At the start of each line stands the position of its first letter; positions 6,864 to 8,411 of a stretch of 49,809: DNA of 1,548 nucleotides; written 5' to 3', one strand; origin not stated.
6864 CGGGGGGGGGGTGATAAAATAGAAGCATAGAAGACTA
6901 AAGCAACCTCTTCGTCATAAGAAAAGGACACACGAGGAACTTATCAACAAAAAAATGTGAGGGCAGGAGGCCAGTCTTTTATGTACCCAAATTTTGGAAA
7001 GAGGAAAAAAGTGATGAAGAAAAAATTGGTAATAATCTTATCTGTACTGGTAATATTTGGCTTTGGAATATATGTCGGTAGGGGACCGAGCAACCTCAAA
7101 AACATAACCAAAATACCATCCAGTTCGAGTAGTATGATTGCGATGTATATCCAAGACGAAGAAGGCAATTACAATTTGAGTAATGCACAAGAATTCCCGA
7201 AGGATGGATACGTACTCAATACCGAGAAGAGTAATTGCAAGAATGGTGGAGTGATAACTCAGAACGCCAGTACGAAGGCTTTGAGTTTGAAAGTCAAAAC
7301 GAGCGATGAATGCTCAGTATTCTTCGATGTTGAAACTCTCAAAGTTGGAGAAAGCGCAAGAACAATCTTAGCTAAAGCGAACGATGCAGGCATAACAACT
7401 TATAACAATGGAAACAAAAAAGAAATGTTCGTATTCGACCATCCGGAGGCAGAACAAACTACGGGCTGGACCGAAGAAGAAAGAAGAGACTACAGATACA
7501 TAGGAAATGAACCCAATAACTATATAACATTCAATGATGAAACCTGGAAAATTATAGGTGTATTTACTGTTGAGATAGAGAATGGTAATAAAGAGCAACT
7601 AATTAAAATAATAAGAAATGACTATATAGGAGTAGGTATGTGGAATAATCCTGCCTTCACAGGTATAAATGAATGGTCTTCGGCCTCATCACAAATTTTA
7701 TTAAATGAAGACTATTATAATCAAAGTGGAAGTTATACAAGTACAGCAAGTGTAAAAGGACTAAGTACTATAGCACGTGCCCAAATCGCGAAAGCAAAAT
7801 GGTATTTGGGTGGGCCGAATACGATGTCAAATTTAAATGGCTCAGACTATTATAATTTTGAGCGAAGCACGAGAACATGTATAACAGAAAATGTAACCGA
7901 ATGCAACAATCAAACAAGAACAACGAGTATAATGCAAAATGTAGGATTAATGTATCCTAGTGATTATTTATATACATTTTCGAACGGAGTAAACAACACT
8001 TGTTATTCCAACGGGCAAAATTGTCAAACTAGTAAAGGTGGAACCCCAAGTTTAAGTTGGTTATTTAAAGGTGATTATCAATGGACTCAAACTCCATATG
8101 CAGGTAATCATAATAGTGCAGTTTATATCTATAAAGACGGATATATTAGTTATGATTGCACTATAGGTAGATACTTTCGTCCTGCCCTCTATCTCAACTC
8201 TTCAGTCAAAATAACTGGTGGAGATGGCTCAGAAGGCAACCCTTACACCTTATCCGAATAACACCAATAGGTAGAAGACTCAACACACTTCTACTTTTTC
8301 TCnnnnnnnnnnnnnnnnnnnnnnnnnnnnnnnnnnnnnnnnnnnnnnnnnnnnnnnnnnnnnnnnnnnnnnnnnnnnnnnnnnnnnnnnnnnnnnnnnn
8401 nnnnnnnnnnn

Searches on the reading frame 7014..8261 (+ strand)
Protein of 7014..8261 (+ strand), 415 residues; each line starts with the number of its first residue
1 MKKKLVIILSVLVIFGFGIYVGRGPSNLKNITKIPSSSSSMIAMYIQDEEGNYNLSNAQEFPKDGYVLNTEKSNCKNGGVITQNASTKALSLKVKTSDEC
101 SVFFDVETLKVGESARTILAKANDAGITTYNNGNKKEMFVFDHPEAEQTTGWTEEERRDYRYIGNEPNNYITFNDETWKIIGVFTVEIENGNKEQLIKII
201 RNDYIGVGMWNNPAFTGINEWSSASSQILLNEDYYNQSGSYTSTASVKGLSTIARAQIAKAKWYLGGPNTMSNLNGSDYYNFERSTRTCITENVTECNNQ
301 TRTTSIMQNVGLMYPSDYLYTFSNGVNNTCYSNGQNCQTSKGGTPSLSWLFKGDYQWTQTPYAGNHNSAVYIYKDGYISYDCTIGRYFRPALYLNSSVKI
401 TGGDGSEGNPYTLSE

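Call 12: search_protein_families(library=pfam, proteins=[window:7014-8261:+], max_evalue=0.01)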
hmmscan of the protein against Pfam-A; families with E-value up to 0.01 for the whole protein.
window:7014-8261:+ (415 aa): 1 family
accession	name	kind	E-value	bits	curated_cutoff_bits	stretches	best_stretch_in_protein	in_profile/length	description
PF04204.22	HTS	-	6.8e-05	22.5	27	1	102-179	192-271/298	Homoserine O-succinyltransferase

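Call 15: find_encoding_contigs(protein=window:7014-8261:+, flank=3000, max_places=10)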
Protein window:7014-8261:+ (415 aa): no gene with exactly this product is on record in the collection.

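Call 17: find_homologous_proteins(query=window:7014-8261:+, max_evalue=0.00001)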
Query window:7014-8261:+ (415 aa): 312 proteins with E <= 0.00001 among 2746 candidates; the best 120 are listed.
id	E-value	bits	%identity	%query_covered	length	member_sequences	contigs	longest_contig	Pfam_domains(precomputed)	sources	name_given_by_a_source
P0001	1.3e-279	945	100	100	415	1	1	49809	-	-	-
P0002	1.2e-162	560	64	99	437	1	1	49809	-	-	-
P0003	9.8e-160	550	66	93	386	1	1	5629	-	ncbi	-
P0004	2.7e-155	535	61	100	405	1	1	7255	-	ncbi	-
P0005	6.0e-154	531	60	100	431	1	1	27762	-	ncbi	-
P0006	3.7e-153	528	62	100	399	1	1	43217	-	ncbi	-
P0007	2.1e-151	523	60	100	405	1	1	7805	-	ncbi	-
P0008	3.1e-151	522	59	100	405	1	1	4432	PF19789.7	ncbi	-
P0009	2.2e-145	503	58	100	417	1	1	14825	-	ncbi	-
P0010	1.7e-143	496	59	100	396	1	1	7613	-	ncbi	-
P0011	2.1e-141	490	57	100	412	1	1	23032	-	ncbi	-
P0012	5.9e-140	485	59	100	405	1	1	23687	-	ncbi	-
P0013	2.4e-138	480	61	92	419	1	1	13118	-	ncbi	-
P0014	1.8e-132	460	56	99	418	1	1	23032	-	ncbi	-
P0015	2.1e-131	457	55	100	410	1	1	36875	PF19789.7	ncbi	-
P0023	1.9e-112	394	50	98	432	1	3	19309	-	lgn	-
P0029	4.1e-93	331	45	94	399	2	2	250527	-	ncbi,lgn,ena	-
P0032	3.0e-85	305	51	74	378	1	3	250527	-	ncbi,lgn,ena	-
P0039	8.0e-65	237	39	99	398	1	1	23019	PF19789.7,PF07963.18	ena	-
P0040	2.5e-64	236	38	99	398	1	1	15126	PF19789.7,PF07963.18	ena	-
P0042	7.0e-64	234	38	99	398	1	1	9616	PF19789.7,PF07963.18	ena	-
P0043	4.6e-63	232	37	99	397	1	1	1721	PF19789.7,PF07963.18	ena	-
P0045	2.5e-62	229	45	73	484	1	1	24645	PF19789.7,PF07963.18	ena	-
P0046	7.4e-61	224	39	87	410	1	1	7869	PF19789.7,PF07963.18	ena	-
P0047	1.3e-60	224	43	78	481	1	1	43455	PF19789.7,PF07963.18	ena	-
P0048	1.9e-60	223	45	72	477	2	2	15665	PF19789.7,PF07963.18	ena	-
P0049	3.0e-60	222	45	73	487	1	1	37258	PF19789.7,PF07963.18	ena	-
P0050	1.9e-59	220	42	78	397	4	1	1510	PF19789.7,PF07963.18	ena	-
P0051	4.2e-59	219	41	82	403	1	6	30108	PF07963.18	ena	-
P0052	4.4e-59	219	43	72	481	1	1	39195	PF19789.7,PF07963.18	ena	-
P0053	4.4e-59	219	43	72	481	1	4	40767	PF19789.7,PF07963.18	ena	-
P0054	5.6e-59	218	42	78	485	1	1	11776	PF19789.7,PF07963.18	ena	-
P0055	9.5e-59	217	41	74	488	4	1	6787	PF07963.18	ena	-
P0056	1.1e-58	217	44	72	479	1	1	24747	PF19789.7,PF07963.18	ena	-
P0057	3.2e-58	216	43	77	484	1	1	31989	PF19789.7,PF07963.18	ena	-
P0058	3.4e-58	216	37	99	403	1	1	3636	PF19789.7,PF07963.18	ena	-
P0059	3.4e-58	216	45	72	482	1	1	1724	PF19789.7,PF07963.18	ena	-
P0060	4.5e-58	215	43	76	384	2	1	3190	PF19789.7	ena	-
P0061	5.3e-58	215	44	73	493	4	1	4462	PF19789.7,PF07963.18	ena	-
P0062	7.4e-58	214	43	78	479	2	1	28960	PF19789.7,PF07963.18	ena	-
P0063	1.8e-57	213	44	72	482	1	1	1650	PF07963.18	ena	-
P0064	2.2e-56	210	42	72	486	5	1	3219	PF19789.7,PF07963.18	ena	-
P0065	2.8e-56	209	43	72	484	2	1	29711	PF19789.7,PF07963.18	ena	-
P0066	3.5e-56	209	43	72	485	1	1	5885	PF19789.7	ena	-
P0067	3.7e-56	209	45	73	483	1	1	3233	PF19789.7,PF07963.18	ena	-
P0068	4.7e-56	209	43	71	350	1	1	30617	PF19789.7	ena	-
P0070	6.4e-56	208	43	75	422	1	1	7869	PF19789.7,PF07963.18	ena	-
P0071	7.6e-56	208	43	72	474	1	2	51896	PF19789.7,PF07963.18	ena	-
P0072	1.3e-55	207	42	72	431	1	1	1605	PF19789.7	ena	-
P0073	1.4e-55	207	44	72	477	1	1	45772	PF19789.7,PF07963.18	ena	-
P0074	2.1e-55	206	43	72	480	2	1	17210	PF19789.7,PF07963.18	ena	-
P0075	3.4e-55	206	38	97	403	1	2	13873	PF07963.18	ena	-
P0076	3.7e-55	206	41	78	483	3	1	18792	PF19789.7,PF07963.18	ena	-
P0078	4.7e-55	205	45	72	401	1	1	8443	PF07963.18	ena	-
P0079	6.4e-55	205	44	72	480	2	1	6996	PF19789.7,PF07963.18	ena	-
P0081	7.6e-55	205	37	90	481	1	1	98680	PF19789.7,PF07963.18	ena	-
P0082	9.9e-55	204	43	72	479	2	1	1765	PF19789.7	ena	-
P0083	1.2e-54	204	42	73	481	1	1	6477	PF19789.7,PF07963.18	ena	-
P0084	1.8e-54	203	40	76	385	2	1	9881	PF19789.7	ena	-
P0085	1.8e-54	203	43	75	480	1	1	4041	PF19789.7,PF07963.18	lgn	-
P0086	2.0e-54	203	43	72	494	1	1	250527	-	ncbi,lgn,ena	-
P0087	2.1e-54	203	43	72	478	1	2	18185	PF19789.7,PF07963.18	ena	-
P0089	1.5e-53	200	43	72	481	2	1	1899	PF19789.7,PF07963.18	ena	-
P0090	2.0e-53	200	42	72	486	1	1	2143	PF19789.7,PF07963.18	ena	-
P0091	1.1e-52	197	43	72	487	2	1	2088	PF07963.18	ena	-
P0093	7.5e-52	195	40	76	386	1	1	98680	PF19789.7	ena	-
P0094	9.4e-52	194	42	76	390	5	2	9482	PF19789.7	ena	-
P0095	2.5e-51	193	40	72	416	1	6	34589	PF19789.7,PF07963.18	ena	-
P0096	2.5e-51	193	41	72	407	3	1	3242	PF19789.7,PF07963.18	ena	-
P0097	2.6e-51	193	44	67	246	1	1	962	PF19789.7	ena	-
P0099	1.4e-50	191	42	73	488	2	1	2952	PF19789.7,PF07963.18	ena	-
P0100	1.6e-50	190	40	77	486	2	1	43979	PF07963.18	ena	-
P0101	2.8e-50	190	42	72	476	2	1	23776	PF19789.7,PF07963.18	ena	-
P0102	3.0e-50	189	42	72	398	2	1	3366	PF07963.18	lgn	-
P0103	4.5e-50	189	40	76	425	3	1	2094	PF19789.7,PF07963.18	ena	-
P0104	8.1e-50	188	40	72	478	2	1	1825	PF19789.7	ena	-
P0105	8.2e-50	188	42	73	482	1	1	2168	PF19789.7,PF07963.18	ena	-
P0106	1.2e-49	187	40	74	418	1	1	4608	PF19789.7,PF07963.18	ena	-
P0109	7.3e-49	185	40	72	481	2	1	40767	PF19789.7,PF07963.18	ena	-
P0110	1.2e-48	184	40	72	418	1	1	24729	PF19789.7,PF07963.18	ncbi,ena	-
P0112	1.9e-48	183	37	81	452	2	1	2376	PF19789.7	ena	-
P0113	5.3e-48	182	40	74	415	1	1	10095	PF19789.7,PF07963.18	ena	-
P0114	7.2e-48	182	41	72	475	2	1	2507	PF07963.18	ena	-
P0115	9.5e-48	181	39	73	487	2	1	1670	PF07963.18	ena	-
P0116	1.5e-47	181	40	71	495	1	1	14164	PF19789.7,PF07963.18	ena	-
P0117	2.5e-47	180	40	74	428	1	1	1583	PF19789.7,PF07963.18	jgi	jgi:prepilin-type N-terminal cleavage/methylation domain-containing protein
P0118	3.6e-47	179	39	74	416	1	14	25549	PF19789.7,PF07963.18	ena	-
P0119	9.0e-47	178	40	77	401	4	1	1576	PF07963.18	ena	-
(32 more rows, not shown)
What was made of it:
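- On SSR promoter-spacer phase-variable promoters (porA / tp0126 type): Many homologs carry a prepilin N-methyl signal (call 17).
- On DUF6273 (PF19789) domain proteins: Their homologs at 37-60% identity carry precomputed PF19789 hits (call 17).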

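Call 19: find_related_loci(query=A2, collection=genome_contigs, flank=2500)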
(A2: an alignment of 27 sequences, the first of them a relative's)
Query A2 (415 aa) in genome_contigs; peptide patterns used: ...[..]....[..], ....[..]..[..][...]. (x = any residue, [..] = any of these).
464 stretches matched a pattern; 438 encode a relative of the query (tblastn E <= 1e-3); the best 80 are kept; 80 distinct loci.
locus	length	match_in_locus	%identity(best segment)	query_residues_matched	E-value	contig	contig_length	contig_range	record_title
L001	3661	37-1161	53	34-413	9e-127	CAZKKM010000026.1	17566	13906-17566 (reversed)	MAG TPA_asm: uncultured Muribaculaceae bacterium isolate SRP287540_co1_443 genome assembly, contig: NODE_3337_length_175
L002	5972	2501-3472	53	102-415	3e-108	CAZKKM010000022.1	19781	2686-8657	MAG TPA_asm: uncultured Muribaculaceae bacterium isolate SRP287540_co1_443 genome assembly, contig: NODE_2793_length_197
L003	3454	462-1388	55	104-413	2e-108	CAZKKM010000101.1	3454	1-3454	MAG TPA_asm: uncultured Muribaculaceae bacterium isolate SRP287540_co1_443 genome assembly, contig: NODE_29622_length_34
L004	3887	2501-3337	57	118-413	2e-100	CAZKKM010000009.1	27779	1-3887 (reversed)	MAG TPA_asm: uncultured Muribaculaceae bacterium isolate SRP287540_co1_443 genome assembly, contig: NODE_1692_length_277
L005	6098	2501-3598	45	25-413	3e-98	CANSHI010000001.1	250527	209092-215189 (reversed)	MAG TPA_asm: uncultured bacterium isolate SRR15510232_bin.9_metawrap_v1.3_MAG genome assembly, contig: NODE.26_length_25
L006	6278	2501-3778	41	1-413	1e-96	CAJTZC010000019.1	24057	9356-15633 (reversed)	MAG TPA_asm: uncultured Bacilli bacterium isolate MGBC119269 genome assembly, contig: MGBC119269.19, whole genome shotgu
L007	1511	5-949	52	95-415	2e-100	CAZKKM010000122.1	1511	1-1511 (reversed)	MAG TPA_asm: uncultured Muribaculaceae bacterium isolate SRP287540_co1_443 genome assembly, contig: NODE_92630_length_15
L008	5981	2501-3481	48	100-413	4e-92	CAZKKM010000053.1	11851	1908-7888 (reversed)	MAG TPA_asm: uncultured Muribaculaceae bacterium isolate SRP287540_co1_443 genome assembly, contig: NODE_5948_length_118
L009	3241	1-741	53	153-413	8e-81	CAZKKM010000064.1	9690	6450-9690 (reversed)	MAG TPA_asm: uncultured Muribaculaceae bacterium isolate SRP287540_co1_443 genome assembly, contig: NODE_7771_length_969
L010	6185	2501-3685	49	1-413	5e-120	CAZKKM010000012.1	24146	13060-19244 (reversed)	MAG TPA_asm: uncultured Muribaculaceae bacterium isolate SRP287540_co1_443 genome assembly, contig: NODE_2056_length_241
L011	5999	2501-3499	40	42-413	2e-74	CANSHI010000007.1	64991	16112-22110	MAG TPA_asm: uncultured bacterium isolate SRR15510232_bin.9_metawrap_v1.3_MAG genome assembly, contig: NODE.408_length_6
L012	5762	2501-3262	44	118-411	1e-65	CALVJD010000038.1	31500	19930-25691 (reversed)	MAG: uncultured Bacilli bacterium isolate E05__bin274 genome assembly, contig: E05__k127_8099955, whole genome shotgun s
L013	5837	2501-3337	44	114-413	2e-68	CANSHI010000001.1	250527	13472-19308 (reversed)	MAG TPA_asm: uncultured bacterium isolate SRR15510232_bin.9_metawrap_v1.3_MAG genome assembly, contig: NODE.26_length_25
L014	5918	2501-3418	39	76-414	2e-64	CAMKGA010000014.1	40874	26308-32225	MAG: uncultured Bacillales bacterium isolate SRR12081294_bin.11_metaWRAP_v1.3_MAG genome assembly, contig: ERZ12289768.1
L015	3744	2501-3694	40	96-414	8e-64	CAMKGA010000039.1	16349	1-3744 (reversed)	MAG: uncultured Bacillales bacterium isolate SRR12081294_bin.11_metaWRAP_v1.3_MAG genome assembly, contig: ERZ12289768.4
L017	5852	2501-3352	44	115-415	3e-62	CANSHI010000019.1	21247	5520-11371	MAG TPA_asm: uncultured bacterium isolate SRR15510232_bin.9_metawrap_v1.3_MAG genome assembly, contig: NODE.1764_length_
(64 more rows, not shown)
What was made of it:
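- On SSR promoter-spacer phase-variable promoters (porA / tp0126 type): 438 relatives were found, several per MAG (call 19).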

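Call 23: find_encoding_contigs(protein=P0006, flank=3000, max_places=4)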
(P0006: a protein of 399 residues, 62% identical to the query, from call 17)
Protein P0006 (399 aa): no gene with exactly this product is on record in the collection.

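Call 24: find_encoding_contigs(protein=P0005, flank=3000, max_places=4)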
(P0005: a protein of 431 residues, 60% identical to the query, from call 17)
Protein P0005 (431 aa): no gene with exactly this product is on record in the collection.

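Call 25: find_encoding_contigs(protein=P0011, flank=3000, max_places=4)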
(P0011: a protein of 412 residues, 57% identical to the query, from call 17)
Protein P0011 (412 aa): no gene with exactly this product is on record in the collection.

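Call 67: predict_structure(alignment_id=A2)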
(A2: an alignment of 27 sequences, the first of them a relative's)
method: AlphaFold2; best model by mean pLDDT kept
length: 415 residues; sequences in the alignment: 27
mean_pLDDT: 84.0   pTM: 0.77
mean pLDDT of the five models: 84.0, 82.0, 81.7, 80.7, 77.2
residues with pLDDT >= 90: 229; 70-90: 118; 50-70: 35; < 50: 33
segments of 3 or more residues with pLDDT < 50: 1-5, 15-39
pLDDT, mean of each block of 10 residues (from residue 1): 46 43 33 40 70 73 72 84 75 79 76 85 89 95 94 90 97 96 95 94 91 75 91 84 70 96 96 94 95 86 94 97 94 94 95 94 92 95 89 95 96 92
secondary structure, 60 per line:
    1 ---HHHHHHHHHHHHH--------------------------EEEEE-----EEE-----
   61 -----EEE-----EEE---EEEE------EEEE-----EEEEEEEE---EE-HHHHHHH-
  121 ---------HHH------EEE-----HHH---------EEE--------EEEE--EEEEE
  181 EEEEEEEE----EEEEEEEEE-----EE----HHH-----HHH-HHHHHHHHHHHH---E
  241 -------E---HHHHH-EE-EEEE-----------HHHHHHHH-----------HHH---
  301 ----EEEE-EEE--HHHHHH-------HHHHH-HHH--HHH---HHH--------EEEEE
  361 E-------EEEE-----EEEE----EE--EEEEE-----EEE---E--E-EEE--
elements in order: H4-16 E43-47 E53-55 E66-68 E74-76 E80-83 E90-93 E99-106 H113-119 E139-141 E159-161 E170-173 E176-188 E193-201 H225-236 H252-256 E261-264 H276-283 E305-308 E310-312 H315-320 H328-332 E356-361 E369-372 E378-381 E390-394 E400-402 E411-413

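Call 70: fold_search(model_id=the predicted structure, library=pdb)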
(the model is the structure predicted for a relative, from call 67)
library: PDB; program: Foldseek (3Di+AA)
matches with E <= 10: 187; with E <= 0.001: 1
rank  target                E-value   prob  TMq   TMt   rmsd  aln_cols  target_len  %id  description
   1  9qa6                  9.4e-07  1.00  0.32  0.17  10.2       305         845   12  Cryo-EM structure of Thomasclavelia ramosa IgA peptidase (IgAse) active site mutant (S32-N876) (released 2025-06-25)
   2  9f4a_BK               4.8e-01  0.03  0.07  0.08  24.0       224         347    9  Interface between baseplate cup and extended tail tube/sheath of Klebsiella phage KP1 variant vB_Kpn_Lilla1 (released 2025-05-14)
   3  9sfp_d                1.3e+00  0.02  0.07  0.10  19.6       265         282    8  Native cytoplasmic lattices from mouse oocytes (released 2026-03-18)
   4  4c3h_N                1.4e+00  0.08  0.09  0.21  14.5       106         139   11  Structure of 14-subunit RNA polymerase I at 3.27 A resolution, crystal form C2-93 (released 2013-10-23)
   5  4qkg                  1.6e+00  0.16  0.09  0.31   3.4        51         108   14  Monomeric form of human LLT1, a ligand for NKR-P1 (released 2015-03-11)
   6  7xmp                  1.9e+00  0.07  0.07  0.19   5.0        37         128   14  High resolution structure of lectin-like Ox-LDL receptor 1 in space group P 32 2 1 (released 2023-05-03)
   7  7nit_B                2.0e+00  0.00  0.05  0.03  24.0       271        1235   10  X-ray structure of a multidomain BbgIII from Bifidobacterium bifidum (released 2021-12-22)
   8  3vlg                  2.1e+00  0.12  0.09  0.25   4.1        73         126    7  Crystal structure of the W150A mutant LOX-1 CTLD showing impaired OxLDL binding (released 2012-04-18)
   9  3vpp_A                2.2e+00  0.10  0.09  0.26   5.0        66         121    9  Crystal Structure of the Human CLEC9A C-type Lectin-Like Domain (released 2012-04-25)
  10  4bq2_D                2.2e+00  0.05  0.07  0.04  10.7        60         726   17  Structural analysis of an exo-beta-agarase (released 2013-08-14)
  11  3m9q_B                2.4e+00  0.06  0.06  0.24   7.0        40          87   22  Drosophila MSL3 chromodomain (released 2010-07-21)
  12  1ypo_B                2.4e+00  0.03  0.07  0.19   9.9        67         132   16  Human Oxidized Low Density Lipoprotein Receptor LOX-1 P3 1 21 Space Group (released 2005-02-08)
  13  3m9q_A                2.4e+00  0.03  0.07  0.23  15.2        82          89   16  Drosophila MSL3 chromodomain (released 2010-07-21)
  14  7oyd_t                2.4e+00  0.03  0.06  0.18   9.9        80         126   11  Cryo-EM structure of a rabbit 80S ribosome with zebrafish Dap1b (released 2022-07-20)
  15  3omh_B                2.4e+00  0.02  0.07  0.08  12.4        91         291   15  Crystal structure of PTPN22 in complex with SKAP-HOM pTyr75 peptide (released 2011-06-29)
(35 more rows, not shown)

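Call 75: find_encoding_contigs(protein=P0023, flank=1500, max_places=6)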
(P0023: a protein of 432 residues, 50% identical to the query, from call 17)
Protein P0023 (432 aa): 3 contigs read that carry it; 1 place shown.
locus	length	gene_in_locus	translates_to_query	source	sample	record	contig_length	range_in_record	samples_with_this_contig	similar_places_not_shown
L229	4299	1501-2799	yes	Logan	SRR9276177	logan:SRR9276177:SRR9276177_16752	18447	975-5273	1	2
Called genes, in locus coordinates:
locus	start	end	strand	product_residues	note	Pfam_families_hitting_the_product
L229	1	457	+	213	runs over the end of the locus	PF01863:YgjP-like, PF10263:SprT-like (weak)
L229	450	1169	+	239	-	PF22435:MRM3-like_sub_bind, PF00588:SpoU_methylase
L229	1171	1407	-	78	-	PF12844:HTH_19, PF13560:HTH_31, PF01381:HTH_3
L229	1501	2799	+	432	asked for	-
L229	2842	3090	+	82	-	PF00581:Rhodanese (weak)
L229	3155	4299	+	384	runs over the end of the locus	PF01098:FTSW_RODA_SPOVE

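Call 76: find_encoding_contigs(protein=P0029, flank=1500, max_places=6)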
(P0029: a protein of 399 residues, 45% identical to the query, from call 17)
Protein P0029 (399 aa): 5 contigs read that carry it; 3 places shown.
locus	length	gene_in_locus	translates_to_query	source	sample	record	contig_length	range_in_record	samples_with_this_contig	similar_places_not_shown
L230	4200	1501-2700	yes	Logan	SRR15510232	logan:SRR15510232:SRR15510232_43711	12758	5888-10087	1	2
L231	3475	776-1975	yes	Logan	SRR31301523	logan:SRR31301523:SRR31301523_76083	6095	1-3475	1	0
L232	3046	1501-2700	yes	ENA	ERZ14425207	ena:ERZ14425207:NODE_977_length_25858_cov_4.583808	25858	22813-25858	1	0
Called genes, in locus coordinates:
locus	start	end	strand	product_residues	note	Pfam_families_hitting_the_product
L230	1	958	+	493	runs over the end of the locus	PF09547:SpoIVA_ATPase, PF20438:SpoIVA_middle, PF20439:SpoIVA_C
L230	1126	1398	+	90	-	PF00216:Bac_DNA_binding, PF18291:HU-HIG (weak)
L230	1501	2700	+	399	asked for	-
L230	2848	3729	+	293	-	-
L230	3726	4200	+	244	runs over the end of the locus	PF02616:SMC_ScpA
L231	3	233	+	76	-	?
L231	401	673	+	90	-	PF00216:Bac_DNA_binding, PF18291:HU-HIG (weak)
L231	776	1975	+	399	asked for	-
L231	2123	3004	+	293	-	-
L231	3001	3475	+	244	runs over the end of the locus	PF02616:SMC_ScpA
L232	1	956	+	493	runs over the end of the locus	PF09547:SpoIVA_ATPase, PF20438:SpoIVA_middle, PF20439:SpoIVA_C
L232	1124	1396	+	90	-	PF00216:Bac_DNA_binding, PF18291:HU-HIG (weak)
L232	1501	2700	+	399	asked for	-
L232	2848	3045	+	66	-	?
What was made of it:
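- The G12 allele comes from a 4.6x contig (call 76), and homopolymer length is error-prone at that depth. Homopolymer lengths are error-prone, and the G12 allele comes from a 4.6x contig (call 76).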

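Call 78: find_encoding_contigs(protein=P0032, flank=2000, max_places=8)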
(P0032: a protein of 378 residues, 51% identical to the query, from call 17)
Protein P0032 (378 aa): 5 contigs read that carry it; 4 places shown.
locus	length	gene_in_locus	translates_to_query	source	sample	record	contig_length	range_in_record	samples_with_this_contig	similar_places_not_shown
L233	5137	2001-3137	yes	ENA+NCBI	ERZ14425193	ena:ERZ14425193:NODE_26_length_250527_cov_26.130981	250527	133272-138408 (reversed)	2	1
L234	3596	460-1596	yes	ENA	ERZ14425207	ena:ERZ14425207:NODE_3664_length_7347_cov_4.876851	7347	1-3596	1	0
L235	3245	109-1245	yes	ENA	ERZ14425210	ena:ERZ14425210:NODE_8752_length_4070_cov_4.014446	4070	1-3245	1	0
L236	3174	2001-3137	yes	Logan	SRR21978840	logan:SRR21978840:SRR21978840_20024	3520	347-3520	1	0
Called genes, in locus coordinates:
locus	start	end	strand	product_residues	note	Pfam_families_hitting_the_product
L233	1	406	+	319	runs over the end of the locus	PF02557:VanY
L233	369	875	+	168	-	PF03167:UDG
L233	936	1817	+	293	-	PF04015:DUF362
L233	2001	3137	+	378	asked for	-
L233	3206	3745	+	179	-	PF01765:RRF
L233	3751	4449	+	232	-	-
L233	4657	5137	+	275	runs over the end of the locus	PF01171:ATP_bind_3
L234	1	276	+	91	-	?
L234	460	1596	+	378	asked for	-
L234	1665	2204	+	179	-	PF01765:RRF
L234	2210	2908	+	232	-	-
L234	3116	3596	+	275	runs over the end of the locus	PF01171:ATP_bind_3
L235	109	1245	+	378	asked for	-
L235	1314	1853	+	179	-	PF01765:RRF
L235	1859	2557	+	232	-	-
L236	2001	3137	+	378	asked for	-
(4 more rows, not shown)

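Call 79: find_encoding_contigs(protein=P0086, flank=2000, max_places=8)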
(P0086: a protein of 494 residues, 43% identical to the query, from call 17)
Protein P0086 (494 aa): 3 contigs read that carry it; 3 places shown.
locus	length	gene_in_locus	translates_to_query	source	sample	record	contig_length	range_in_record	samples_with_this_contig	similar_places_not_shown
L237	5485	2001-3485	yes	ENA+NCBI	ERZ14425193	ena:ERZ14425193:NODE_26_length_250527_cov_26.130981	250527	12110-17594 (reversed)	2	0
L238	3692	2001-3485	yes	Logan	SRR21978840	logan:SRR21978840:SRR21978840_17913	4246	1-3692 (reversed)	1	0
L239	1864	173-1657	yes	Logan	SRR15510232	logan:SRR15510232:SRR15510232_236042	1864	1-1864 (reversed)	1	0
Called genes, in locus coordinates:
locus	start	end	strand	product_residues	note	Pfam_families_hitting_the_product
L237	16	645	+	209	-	-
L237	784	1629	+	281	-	-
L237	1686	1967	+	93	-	PF01676:Metalloenzyme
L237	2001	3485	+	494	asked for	-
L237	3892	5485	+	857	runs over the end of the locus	-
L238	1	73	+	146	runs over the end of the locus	PF13635:DUF4143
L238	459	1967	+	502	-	PF01676:Metalloenzyme, PF06415:iPGM_N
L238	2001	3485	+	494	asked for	-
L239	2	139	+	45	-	?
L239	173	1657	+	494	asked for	-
